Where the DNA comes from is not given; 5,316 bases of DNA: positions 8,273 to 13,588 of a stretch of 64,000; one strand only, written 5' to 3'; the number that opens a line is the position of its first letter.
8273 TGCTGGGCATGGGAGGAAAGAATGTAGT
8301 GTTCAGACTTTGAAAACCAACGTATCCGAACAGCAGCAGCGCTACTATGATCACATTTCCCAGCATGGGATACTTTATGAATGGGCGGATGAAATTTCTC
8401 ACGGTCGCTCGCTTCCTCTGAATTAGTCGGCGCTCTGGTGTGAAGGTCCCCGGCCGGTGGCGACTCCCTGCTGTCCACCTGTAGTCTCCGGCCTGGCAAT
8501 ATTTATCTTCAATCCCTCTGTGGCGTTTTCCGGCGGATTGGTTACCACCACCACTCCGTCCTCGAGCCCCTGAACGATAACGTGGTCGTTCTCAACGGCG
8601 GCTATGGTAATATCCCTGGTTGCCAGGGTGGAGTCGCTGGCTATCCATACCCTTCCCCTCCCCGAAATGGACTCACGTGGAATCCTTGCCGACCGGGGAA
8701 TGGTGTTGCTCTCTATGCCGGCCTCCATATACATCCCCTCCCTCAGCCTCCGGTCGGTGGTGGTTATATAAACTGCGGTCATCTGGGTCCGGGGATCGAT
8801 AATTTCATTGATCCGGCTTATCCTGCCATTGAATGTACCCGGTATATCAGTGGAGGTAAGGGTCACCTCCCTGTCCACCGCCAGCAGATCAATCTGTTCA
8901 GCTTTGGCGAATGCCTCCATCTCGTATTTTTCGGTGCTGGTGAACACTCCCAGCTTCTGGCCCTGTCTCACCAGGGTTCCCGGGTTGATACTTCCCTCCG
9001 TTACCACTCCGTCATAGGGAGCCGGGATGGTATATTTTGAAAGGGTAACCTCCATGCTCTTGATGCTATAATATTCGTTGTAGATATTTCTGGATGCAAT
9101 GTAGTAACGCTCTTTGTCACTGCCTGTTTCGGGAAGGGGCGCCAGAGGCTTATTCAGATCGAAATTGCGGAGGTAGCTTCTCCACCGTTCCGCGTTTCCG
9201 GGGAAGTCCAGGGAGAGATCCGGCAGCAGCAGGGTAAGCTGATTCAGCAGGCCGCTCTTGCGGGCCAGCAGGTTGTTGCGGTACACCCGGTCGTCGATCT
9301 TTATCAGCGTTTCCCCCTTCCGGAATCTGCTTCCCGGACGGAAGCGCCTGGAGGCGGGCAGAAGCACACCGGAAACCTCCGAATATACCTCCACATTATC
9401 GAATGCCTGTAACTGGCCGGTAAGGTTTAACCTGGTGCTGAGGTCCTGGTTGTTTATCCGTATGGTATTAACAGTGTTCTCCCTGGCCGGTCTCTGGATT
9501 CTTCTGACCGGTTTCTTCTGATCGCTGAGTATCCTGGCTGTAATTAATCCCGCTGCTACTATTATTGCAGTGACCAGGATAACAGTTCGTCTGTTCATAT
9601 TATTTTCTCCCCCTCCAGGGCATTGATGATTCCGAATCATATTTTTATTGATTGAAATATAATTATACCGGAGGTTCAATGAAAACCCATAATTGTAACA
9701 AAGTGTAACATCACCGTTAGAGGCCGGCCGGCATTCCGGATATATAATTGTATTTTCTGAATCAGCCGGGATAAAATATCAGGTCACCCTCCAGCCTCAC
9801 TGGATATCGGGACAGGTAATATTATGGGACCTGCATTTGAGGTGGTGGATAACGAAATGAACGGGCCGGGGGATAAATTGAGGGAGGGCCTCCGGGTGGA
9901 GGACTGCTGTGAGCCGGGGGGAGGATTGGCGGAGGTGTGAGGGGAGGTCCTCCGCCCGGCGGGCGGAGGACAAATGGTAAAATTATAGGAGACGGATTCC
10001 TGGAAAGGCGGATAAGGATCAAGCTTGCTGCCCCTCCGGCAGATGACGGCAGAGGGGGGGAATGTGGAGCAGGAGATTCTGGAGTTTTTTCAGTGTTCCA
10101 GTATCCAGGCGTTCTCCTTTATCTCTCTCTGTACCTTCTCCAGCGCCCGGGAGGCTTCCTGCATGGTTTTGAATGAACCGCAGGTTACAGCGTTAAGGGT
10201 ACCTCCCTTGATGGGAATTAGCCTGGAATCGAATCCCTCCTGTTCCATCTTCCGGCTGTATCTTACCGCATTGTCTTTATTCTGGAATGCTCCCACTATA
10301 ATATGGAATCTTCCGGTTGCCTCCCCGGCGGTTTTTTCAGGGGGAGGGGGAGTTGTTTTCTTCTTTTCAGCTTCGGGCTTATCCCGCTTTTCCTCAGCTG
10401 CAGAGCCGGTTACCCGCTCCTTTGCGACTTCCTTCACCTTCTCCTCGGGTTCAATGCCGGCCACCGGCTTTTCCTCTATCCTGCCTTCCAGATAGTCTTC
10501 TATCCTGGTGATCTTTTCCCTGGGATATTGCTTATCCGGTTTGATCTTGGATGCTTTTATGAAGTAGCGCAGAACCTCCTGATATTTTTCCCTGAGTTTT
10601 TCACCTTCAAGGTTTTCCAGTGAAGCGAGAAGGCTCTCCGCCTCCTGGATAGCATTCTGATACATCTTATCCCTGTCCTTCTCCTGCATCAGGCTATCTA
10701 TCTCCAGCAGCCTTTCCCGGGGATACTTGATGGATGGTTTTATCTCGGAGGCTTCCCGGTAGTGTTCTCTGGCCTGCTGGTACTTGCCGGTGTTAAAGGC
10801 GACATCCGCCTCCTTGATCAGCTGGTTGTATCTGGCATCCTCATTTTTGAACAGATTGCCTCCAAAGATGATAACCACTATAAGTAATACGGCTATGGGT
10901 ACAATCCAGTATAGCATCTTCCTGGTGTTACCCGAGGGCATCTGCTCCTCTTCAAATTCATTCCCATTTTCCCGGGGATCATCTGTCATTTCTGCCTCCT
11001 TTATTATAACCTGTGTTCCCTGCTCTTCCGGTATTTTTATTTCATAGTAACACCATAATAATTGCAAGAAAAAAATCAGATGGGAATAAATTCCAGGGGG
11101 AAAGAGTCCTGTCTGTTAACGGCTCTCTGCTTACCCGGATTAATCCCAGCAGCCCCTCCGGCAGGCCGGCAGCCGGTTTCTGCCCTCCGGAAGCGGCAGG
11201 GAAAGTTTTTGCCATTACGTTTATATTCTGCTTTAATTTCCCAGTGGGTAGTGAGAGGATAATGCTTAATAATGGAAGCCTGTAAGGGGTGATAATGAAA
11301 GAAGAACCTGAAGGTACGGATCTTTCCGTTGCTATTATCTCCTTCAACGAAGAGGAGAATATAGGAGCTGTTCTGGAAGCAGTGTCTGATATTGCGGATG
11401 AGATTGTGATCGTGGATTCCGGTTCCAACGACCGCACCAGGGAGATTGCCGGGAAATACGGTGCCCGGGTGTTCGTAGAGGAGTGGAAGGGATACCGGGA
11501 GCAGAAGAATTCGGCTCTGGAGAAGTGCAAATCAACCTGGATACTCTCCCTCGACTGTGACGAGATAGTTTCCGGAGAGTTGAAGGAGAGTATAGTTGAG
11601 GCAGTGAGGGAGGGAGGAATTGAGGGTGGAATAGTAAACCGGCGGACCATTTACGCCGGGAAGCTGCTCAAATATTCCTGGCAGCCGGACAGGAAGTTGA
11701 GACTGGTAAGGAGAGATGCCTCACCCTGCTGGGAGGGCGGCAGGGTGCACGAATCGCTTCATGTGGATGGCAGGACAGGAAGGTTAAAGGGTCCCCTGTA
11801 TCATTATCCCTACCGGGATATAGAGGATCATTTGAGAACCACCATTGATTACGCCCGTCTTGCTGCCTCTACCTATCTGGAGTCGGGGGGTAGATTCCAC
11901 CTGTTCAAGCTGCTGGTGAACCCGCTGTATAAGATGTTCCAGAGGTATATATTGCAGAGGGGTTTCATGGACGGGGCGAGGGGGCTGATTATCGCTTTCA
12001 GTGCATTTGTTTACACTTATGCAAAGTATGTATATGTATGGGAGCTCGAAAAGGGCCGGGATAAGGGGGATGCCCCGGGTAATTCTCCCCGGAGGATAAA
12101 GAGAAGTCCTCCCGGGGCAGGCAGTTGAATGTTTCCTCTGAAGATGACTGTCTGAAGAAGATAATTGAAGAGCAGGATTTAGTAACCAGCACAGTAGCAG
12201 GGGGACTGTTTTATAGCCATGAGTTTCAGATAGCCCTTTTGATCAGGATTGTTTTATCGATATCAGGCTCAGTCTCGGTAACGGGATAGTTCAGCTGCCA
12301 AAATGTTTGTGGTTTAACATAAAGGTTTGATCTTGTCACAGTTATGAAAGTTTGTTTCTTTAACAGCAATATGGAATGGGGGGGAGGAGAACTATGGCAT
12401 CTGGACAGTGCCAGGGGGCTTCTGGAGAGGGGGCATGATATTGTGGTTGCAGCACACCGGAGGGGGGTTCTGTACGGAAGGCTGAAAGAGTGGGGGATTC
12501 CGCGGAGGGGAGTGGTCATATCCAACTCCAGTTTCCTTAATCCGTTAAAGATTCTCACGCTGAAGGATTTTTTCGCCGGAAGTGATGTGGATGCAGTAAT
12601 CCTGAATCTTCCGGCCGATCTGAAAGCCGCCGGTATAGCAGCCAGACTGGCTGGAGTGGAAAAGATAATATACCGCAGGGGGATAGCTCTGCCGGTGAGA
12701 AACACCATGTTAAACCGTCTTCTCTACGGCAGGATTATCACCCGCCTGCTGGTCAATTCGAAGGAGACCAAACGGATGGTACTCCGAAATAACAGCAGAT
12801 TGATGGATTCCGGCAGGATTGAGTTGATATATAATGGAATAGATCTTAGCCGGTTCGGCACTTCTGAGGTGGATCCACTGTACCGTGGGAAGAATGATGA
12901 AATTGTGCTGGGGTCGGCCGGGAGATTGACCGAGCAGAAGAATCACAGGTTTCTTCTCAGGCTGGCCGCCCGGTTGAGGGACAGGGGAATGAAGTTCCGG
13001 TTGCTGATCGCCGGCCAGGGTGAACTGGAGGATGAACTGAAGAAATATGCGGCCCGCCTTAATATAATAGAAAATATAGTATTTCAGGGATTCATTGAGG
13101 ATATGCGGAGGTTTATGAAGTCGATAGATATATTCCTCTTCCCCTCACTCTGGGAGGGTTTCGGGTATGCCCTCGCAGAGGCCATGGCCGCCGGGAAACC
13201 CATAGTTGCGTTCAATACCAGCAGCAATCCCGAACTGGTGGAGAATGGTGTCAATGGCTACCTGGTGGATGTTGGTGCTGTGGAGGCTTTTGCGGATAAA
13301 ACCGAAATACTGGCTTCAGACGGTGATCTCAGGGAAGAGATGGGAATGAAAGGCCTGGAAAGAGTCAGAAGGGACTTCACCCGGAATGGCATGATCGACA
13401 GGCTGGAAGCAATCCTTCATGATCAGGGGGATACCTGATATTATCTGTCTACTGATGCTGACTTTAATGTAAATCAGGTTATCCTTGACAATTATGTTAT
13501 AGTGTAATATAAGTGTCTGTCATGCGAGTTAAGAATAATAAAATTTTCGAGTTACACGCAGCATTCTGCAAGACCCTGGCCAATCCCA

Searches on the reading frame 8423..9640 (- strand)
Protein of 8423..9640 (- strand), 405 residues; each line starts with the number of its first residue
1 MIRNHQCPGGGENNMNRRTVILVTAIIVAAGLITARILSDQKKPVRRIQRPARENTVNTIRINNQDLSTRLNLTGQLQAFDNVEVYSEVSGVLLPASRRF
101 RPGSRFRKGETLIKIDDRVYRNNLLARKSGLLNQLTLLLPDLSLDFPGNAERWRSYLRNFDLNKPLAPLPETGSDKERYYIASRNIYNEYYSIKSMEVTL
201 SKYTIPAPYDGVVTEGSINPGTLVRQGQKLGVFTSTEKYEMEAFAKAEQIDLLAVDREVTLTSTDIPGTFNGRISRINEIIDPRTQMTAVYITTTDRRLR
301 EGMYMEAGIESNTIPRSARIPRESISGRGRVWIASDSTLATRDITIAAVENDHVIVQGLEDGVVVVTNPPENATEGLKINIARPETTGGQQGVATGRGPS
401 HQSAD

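Call 73: search_protein_families(library=pfam, proteins=[window:8423-9640:-], max_evalue=0.0001)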
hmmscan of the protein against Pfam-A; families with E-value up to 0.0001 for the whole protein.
window:8423-9640:- (405 aa): 2 families
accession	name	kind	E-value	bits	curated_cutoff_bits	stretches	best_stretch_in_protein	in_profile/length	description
PF16576.10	HlyD_D23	-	7.8e-14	51.9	30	1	196-304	102-213/214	Barrel-sandwich domain of CusB or HlyD membrane-fusion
PF13437.12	HlyD_3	-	6.9e-13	49.7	22.2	1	204-297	1-96/106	HlyD family secretion protein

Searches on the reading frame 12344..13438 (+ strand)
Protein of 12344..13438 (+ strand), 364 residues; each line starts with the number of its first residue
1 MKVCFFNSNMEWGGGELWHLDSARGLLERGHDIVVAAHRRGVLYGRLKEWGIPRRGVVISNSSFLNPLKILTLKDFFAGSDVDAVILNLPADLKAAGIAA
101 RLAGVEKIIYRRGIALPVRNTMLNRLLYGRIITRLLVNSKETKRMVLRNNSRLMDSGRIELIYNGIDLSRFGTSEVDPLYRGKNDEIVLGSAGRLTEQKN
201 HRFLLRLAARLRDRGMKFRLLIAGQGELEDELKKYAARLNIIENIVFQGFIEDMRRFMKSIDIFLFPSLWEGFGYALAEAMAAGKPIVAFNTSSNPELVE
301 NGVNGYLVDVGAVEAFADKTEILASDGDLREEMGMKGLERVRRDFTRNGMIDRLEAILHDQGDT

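Call 73: search_protein_families(library=pfam, proteins=[window:12344-13438:+], max_evalue=0.0001)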
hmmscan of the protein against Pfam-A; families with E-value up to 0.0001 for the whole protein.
window:12344-13438:+ (364 aa): 6 families
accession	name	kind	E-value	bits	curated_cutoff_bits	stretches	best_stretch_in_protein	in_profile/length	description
PF00534.26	Glycos_transf_1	-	3.6e-41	141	26.4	1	184-337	13-169/172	Glycosyl transferases group 1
PF13692.12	Glyco_trans_1_4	-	2.5e-37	128.7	27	1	188-326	3-142/142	Glycosyl transferases group 1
PF13439.12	Glyco_transf_4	-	1.1e-14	55.3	28.5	1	12-170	1-170/170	Glycosyltransferase Family 4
PF13524.12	Glyco_trans_1_2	-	2.9e-08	34.2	25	1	202-354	3-142/144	Glycosyl transferase-like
PF20706.3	GT4-conflict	-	1.7e-07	31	26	1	182-302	196-323/385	Family 4 Glycosyltransferase in conflict systems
PF13579.12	Glyco_trans_4_4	-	3.2e-07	31.3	29.7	0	21-165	9-158/158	Glycosyl transferase 4-like domain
